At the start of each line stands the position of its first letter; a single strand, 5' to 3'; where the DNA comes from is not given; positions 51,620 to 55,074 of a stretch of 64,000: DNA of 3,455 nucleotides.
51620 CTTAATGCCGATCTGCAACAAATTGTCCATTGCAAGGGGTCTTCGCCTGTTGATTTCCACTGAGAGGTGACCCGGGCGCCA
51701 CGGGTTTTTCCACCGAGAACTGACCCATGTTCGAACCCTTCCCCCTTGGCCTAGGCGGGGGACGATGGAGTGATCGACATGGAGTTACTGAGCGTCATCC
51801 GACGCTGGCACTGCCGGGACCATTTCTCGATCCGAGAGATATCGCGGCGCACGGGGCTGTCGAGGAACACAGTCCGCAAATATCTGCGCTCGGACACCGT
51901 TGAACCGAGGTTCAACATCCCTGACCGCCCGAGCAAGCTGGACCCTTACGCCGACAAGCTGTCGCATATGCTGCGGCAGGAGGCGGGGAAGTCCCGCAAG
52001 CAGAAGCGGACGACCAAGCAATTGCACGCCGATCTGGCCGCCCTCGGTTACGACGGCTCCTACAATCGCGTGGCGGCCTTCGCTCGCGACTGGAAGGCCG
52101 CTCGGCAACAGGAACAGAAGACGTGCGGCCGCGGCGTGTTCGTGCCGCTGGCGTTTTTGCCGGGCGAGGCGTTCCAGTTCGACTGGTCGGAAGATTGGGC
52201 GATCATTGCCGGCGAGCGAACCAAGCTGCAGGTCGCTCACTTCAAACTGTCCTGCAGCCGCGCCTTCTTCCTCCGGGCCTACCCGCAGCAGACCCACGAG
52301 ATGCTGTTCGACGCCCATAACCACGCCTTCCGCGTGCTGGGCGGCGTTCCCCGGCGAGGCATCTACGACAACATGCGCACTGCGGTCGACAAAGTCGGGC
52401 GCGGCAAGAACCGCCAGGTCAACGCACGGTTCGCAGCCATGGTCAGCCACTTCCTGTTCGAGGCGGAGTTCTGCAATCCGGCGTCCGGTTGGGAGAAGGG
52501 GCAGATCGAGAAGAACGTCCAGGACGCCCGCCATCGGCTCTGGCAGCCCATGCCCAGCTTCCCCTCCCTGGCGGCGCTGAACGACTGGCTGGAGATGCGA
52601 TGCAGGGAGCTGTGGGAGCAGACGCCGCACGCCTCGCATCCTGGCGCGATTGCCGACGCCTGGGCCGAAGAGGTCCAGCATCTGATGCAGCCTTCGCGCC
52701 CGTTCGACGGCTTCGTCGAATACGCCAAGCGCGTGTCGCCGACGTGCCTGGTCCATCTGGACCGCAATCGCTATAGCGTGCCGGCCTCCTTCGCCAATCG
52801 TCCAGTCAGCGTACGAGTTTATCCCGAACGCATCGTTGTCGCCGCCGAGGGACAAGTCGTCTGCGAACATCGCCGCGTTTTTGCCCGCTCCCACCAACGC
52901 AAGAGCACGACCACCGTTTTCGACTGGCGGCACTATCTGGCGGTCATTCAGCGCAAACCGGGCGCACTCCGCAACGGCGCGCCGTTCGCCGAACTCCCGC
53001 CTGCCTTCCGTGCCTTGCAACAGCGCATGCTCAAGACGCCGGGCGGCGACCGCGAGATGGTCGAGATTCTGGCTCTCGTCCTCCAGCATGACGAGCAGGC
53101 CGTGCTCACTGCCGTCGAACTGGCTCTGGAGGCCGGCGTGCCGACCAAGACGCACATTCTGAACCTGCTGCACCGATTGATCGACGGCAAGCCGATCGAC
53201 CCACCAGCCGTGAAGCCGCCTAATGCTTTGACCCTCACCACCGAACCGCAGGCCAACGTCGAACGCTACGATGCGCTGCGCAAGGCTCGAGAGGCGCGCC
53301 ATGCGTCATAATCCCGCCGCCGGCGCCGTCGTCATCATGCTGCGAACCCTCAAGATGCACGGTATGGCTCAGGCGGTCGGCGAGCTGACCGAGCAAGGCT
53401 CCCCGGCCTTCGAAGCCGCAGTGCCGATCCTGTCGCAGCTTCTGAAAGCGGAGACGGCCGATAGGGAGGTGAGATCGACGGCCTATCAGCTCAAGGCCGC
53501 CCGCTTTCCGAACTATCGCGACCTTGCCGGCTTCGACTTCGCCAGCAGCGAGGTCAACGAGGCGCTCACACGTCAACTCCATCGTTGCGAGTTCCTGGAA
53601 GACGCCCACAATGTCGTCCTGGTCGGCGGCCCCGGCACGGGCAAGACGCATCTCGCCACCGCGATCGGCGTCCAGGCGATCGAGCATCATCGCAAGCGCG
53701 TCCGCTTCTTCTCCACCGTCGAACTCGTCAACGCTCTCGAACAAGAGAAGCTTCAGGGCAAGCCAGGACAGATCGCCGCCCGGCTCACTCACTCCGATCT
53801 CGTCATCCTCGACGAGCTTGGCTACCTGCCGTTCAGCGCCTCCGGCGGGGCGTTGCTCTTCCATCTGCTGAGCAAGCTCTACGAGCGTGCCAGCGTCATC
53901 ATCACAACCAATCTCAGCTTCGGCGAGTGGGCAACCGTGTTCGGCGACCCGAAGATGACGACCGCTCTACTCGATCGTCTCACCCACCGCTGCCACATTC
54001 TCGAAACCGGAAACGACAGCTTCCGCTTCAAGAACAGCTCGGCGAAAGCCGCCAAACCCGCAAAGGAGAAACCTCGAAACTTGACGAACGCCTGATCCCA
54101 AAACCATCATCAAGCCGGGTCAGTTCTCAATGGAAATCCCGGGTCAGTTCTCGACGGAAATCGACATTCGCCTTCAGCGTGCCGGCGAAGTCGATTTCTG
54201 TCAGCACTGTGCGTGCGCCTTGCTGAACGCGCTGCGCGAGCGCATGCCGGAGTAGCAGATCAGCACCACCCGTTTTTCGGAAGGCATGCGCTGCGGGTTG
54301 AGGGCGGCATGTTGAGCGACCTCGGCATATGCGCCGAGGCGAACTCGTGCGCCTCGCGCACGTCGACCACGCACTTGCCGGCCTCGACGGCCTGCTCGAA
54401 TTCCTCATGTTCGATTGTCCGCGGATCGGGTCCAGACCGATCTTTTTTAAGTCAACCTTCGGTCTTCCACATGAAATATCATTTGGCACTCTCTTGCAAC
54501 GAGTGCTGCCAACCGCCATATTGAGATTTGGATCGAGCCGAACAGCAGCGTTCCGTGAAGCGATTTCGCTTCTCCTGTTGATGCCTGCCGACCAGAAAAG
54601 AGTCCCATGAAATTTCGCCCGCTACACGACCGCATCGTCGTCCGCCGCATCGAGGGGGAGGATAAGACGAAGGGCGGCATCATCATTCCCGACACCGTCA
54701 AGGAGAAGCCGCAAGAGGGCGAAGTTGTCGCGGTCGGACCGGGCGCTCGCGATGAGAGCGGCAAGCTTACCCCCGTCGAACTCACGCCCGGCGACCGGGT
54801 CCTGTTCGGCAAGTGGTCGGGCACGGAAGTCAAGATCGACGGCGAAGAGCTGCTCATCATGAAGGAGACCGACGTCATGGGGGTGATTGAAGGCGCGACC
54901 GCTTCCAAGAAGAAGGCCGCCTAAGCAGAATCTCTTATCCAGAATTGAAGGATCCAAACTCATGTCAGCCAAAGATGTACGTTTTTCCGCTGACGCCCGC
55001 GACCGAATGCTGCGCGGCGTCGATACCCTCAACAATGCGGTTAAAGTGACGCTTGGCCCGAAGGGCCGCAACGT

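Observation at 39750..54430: Self-contained sulfide/thiosulfate oxidation and sulfur-trafficking module without Sox or sHdr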

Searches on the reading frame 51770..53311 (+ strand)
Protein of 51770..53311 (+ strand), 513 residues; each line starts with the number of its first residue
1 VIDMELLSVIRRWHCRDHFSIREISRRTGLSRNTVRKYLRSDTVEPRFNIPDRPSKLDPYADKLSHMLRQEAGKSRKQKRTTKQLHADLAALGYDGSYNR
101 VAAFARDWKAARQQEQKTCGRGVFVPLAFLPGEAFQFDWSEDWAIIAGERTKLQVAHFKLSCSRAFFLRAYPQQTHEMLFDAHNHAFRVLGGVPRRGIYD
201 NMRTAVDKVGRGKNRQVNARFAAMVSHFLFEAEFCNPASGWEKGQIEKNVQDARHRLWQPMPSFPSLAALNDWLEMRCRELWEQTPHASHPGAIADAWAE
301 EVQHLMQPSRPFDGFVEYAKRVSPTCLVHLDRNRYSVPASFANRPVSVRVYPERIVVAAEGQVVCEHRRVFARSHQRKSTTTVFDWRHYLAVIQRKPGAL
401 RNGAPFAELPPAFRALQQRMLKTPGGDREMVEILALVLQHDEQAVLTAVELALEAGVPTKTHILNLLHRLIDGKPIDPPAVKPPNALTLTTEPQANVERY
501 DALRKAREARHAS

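Call 5: search_protein_families(library=pfam, proteins=[window:51770-53311:+])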
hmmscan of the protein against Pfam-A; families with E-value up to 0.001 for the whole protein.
window:51770-53311:+ (513 aa): 4 families
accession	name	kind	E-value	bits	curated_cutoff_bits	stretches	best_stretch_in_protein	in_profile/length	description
PF22483.2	Mu-transpos_C_2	-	1.7e-17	63.3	27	1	308-376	2-70/73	Mu transposase, C-terminal domain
PF00665.32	rve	-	1.2e-07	32.3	32.6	1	139-238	8-100/102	Integrase core domain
PF09339.16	HTH_IclR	-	0.00022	21.4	22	0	16-41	16-41/52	IclR helix-turn-helix domain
PF08281.18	Sigma70_r4_2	-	0.00081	19.4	25.7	0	17-39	25-47/54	Sigma-70, region 4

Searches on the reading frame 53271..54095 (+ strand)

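Call 5: search_protein_families(library=pfam, proteins=[window:53271-54095:+])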
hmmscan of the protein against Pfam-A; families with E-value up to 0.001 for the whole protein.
window:53271-54095:+ (274 aa): 5 families
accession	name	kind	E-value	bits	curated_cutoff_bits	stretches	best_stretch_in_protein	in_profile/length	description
PF01695.23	IstB_IS21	-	1.6e-76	257.4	24.1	1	24-257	3-236/238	IstB-like ATP binding protein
PF00308.24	Bac_DnaA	-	9e-09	36.2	23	1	114-213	36-136/162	Bacterial DnaA ATPAse domain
PF02562.22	PhoH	-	8.2e-07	29.2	27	1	100-184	7-88/205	PhoH-like protein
PF20720.3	nSTAND3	-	6.2e-05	23.2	27.2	1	107-156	12-61/155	Novel STAND NTPase 3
PF20030.5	bpMoxR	-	0.00081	19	27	0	113-244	32-167/205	MoxR domain in the MoxR-vWA-beta-propeller ternary systems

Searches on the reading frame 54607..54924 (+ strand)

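Call 5: search_protein_families(library=pfam, proteins=[window:54607-54924:+])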
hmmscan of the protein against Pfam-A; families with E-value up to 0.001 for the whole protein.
window:54607-54924:+ (105 aa): 1 family
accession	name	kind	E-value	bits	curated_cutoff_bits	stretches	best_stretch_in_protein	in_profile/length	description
PF00166.26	Cpn10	-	6.5e-36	122.7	21.1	1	2-94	1-93/93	Chaperonin 10 Kd subunit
